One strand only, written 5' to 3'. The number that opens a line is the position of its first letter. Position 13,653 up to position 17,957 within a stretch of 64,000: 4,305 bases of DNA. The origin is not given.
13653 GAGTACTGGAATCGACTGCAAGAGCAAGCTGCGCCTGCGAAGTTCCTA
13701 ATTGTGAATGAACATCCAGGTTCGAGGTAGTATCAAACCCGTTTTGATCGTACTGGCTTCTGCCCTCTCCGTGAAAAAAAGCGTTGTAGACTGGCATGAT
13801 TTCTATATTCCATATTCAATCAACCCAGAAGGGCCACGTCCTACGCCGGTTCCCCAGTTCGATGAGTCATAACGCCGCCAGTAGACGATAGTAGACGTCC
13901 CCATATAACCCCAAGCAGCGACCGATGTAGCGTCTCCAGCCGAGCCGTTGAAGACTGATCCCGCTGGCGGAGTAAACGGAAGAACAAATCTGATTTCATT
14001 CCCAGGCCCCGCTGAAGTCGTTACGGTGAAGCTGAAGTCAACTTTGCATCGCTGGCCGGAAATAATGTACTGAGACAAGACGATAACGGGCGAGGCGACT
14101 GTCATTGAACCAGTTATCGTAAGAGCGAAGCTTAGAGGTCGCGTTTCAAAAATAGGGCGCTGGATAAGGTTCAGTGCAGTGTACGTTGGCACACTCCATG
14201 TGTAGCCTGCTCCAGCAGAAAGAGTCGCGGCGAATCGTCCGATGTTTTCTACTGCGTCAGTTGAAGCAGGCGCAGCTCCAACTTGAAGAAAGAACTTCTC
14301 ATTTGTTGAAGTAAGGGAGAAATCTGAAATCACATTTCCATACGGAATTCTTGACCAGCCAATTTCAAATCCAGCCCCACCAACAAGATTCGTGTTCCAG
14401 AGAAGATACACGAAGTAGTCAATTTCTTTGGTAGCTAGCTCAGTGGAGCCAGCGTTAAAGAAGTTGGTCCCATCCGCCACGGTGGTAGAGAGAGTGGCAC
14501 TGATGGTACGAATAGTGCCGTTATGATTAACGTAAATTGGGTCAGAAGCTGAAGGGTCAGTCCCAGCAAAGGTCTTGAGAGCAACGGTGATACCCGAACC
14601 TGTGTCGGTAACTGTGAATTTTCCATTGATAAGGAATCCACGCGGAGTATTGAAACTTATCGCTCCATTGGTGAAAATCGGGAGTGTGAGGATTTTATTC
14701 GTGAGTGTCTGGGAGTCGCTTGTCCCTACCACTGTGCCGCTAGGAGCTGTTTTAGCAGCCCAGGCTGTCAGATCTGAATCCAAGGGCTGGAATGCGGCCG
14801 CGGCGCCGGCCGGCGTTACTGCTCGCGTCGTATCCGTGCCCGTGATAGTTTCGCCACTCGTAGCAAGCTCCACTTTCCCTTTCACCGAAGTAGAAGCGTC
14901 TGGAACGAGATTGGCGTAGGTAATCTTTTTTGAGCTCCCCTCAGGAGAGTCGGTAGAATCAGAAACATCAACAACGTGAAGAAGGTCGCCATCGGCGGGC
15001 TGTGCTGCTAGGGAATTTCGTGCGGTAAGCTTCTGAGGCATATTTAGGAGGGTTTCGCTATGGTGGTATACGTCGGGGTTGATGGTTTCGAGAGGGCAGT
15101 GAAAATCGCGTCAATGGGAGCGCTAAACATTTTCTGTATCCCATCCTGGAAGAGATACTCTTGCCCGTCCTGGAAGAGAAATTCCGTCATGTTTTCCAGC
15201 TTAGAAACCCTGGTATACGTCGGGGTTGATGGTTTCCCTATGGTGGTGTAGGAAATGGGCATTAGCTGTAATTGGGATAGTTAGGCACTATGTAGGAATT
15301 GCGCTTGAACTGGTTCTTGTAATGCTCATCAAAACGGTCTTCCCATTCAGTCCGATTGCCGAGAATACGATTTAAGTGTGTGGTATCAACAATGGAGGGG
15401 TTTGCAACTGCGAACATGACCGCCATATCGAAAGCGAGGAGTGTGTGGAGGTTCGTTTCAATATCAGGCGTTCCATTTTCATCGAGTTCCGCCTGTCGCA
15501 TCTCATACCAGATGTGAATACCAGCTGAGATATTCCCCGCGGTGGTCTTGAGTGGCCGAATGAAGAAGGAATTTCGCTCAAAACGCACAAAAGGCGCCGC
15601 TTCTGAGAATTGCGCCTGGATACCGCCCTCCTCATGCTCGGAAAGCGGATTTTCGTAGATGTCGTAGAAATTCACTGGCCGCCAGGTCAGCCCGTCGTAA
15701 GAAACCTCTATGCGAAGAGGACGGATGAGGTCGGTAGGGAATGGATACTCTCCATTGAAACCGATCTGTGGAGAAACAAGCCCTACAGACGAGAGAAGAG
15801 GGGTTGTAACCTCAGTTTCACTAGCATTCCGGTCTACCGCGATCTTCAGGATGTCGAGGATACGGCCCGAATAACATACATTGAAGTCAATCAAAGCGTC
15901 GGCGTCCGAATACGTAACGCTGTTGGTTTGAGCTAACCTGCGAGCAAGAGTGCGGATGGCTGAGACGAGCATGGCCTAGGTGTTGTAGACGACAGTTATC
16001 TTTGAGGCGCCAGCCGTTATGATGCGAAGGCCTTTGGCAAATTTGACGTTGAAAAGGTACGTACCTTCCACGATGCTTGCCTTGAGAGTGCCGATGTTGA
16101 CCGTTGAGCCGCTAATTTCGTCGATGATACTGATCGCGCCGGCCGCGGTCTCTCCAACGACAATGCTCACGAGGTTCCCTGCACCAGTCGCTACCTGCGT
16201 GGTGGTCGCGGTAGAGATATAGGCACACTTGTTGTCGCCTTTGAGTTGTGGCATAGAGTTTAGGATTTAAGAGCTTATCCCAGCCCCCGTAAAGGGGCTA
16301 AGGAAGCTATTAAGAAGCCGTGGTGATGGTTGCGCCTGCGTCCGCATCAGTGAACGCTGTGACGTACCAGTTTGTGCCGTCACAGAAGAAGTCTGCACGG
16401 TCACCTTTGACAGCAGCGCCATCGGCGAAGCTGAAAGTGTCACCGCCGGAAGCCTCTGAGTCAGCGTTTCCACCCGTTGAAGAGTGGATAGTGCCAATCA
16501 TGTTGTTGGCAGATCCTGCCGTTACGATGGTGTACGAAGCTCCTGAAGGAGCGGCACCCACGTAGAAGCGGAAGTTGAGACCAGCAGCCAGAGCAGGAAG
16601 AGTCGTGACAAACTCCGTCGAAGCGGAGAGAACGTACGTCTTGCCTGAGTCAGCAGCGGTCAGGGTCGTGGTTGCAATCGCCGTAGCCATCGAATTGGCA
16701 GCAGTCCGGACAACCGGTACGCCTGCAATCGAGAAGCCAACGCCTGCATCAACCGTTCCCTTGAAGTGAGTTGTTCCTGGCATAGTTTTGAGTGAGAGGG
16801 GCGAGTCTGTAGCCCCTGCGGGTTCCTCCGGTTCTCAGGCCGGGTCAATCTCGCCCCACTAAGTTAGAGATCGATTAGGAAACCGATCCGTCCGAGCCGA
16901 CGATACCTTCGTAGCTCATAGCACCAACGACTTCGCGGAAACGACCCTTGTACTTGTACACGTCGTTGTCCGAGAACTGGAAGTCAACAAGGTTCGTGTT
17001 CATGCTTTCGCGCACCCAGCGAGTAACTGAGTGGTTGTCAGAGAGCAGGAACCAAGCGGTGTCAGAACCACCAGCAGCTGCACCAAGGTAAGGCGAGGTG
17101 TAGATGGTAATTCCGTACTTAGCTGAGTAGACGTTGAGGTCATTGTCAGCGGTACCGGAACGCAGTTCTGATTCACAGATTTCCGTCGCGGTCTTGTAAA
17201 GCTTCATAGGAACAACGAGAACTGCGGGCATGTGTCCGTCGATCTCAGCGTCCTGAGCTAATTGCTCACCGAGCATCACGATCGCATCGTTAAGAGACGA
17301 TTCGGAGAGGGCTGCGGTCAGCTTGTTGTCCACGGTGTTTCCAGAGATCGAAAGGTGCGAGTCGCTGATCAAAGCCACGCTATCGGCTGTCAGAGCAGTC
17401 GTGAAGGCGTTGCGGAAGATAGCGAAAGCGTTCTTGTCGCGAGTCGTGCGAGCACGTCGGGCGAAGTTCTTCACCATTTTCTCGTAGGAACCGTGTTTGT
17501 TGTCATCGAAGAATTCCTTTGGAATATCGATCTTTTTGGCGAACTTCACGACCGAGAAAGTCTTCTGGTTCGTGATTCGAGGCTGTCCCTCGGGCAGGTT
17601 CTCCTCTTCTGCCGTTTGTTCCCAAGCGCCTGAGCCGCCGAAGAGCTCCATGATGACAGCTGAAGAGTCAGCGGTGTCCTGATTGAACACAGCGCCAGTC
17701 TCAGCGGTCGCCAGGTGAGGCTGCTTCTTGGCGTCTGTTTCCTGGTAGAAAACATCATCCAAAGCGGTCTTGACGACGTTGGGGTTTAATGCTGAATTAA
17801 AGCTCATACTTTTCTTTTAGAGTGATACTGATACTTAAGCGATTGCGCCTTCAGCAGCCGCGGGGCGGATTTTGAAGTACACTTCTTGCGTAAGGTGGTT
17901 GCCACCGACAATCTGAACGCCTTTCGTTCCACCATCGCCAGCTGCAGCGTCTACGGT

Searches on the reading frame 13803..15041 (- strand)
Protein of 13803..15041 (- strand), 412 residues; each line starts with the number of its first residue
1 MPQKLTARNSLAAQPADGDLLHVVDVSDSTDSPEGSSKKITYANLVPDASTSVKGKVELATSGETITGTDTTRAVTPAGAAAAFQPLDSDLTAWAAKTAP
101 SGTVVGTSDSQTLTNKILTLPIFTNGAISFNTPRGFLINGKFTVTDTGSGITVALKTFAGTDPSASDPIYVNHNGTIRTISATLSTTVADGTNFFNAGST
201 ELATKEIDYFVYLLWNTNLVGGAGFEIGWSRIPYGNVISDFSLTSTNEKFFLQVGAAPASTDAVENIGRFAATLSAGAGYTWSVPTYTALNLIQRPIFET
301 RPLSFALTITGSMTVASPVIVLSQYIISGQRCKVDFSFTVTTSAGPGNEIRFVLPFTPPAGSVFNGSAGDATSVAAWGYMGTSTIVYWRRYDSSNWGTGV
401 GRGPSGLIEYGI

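Call 16: find_encoding_contigs(protein=window:13803-15041:-, flank=10000, max_places=3)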
Protein window:13803-15041:- (412 aa): 2 contigs read that carry it; 1 place shown.
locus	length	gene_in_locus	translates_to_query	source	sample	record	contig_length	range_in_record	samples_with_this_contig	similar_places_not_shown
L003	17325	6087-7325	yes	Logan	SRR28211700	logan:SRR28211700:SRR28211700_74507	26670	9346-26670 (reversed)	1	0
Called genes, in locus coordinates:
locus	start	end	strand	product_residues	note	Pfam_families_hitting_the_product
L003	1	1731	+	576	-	?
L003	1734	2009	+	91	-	-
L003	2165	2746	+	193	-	-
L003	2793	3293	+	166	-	-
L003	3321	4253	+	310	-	PF10124:Mu-like_gpT (faint), PF25209:Phage_capsid_4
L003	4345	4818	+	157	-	-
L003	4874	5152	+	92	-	-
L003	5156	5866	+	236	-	-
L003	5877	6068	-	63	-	-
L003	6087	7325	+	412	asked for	-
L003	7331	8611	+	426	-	-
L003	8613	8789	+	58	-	-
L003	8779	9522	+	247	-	-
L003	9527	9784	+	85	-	-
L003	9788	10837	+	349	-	-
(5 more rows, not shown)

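Call 43: search_protein_families(library=phrogs, max_evalue=0.00001, proteins=[window:13803-15041:-])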
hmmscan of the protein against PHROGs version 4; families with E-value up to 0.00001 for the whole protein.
window:13803-15041:- (412 aa): 3 families
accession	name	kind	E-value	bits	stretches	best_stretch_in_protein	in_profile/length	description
phrog_30320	-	unknown function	1.6e-08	34.9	1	18-86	60-128/452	-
phrog_910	-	tail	1.3e-06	28.9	1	44-78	47-81/497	tail collar fiber protein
phrog_15547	-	unknown function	1.4e-06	28.8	1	46-189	138-272/373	-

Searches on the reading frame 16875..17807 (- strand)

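Call 43: search_protein_families(library=phrogs, max_evalue=0.00001, proteins=[window:16875-17807:-])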
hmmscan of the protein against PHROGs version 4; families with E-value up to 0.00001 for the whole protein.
window:16875-17807:- (310 aa): 3 families
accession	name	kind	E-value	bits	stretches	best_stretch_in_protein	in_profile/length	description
phrog_371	-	head and packaging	1.2e-12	48.7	0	85-157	76-147/303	major head protein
phrog_133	-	head and packaging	7.7e-12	45.6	1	51-307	424-667/668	head maturation protease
phrog_4523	-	head and packaging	6.6e-10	39.3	1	81-261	428-593/644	major head and protease protein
